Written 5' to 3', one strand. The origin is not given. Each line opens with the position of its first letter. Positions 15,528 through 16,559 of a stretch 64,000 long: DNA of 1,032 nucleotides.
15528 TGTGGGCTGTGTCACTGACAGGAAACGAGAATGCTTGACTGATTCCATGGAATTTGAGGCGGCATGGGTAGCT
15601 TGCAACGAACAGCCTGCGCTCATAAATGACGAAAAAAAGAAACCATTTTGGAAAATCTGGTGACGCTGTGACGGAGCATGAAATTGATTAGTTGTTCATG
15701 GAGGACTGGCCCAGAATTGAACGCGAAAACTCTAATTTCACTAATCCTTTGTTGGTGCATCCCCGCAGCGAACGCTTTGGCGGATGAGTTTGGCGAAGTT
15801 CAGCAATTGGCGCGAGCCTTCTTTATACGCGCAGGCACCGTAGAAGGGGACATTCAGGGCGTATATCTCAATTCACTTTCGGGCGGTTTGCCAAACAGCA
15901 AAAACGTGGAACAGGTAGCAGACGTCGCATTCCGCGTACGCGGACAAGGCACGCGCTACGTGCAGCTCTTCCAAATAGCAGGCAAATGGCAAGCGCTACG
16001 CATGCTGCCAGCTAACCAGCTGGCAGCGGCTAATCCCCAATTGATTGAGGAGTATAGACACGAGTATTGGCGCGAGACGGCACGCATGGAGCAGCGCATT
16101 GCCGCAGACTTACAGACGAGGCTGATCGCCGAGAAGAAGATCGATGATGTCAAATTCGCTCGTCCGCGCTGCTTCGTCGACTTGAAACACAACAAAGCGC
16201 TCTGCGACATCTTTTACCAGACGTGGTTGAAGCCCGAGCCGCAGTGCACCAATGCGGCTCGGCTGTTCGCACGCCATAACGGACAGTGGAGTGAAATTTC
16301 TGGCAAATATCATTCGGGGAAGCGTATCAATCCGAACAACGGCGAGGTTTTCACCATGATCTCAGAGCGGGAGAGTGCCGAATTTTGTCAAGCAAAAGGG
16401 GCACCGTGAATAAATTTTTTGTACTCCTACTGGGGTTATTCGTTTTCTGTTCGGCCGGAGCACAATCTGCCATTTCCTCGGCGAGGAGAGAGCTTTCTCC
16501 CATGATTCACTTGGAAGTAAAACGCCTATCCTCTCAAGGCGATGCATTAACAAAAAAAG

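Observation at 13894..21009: Nine-gene array of immunity-protein-like ORFs with no cognate toxin (orphan immunity island)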

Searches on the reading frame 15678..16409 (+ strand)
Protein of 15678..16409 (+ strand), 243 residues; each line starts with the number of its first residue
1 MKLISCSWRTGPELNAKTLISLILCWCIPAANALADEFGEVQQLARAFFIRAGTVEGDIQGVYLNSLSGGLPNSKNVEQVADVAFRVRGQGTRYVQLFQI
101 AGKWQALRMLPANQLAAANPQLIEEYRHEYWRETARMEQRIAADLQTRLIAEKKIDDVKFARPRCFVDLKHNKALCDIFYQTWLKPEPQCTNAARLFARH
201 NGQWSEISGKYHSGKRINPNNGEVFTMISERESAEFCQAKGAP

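Call 3: search_protein_families(library=pfam, proteins=[window:15678-16409:+], max_evalue=1)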
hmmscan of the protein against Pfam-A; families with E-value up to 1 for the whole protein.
window:15678-16409:+ (243 aa): 0 families

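Call 6: search_protein_families(library=ncbifam, proteins=[window:15678-16409:+], max_evalue=1)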
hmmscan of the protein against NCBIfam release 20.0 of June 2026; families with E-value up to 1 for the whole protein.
window:15678-16409:+ (243 aa): 1 family
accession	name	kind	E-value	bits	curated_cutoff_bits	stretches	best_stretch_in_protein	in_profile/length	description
TIGR03089.2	TIGR03089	equivalog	0.17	11.8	85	1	45-140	90-182/230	TIGR03089 family protein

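Call 13: search_protein_families(library=padloc, proteins=[window:15678-16409:+], max_evalue=0.1)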
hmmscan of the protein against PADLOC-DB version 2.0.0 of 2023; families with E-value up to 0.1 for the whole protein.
window:15678-16409:+ (243 aa): 0 families

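Call 20: search_protein_families(library=pfam, proteins=[window:15783-16406:+], max_evalue=10)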
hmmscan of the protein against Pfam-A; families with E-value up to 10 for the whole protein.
seq(208 aa): 0 families

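Call 26: search_protein_families(library=phrogs, proteins=[window:15678-16409:+], max_evalue=0.1)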
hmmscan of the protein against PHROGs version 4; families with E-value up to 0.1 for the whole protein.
window:15678-16409:+ (243 aa): 0 families

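Call 55: search_dna_similar(query=window:15678-16409:+, collection=plasmids, mode=protein, max_evalue=1, max_rows=12)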
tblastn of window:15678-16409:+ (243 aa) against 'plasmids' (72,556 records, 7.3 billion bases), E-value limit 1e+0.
No match.

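Call 75: search_solved_structures(query=window:15678-16409:+, max_evalue=1)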
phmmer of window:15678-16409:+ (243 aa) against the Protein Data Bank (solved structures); distinct sequences matched with E-value up to 1: 0.
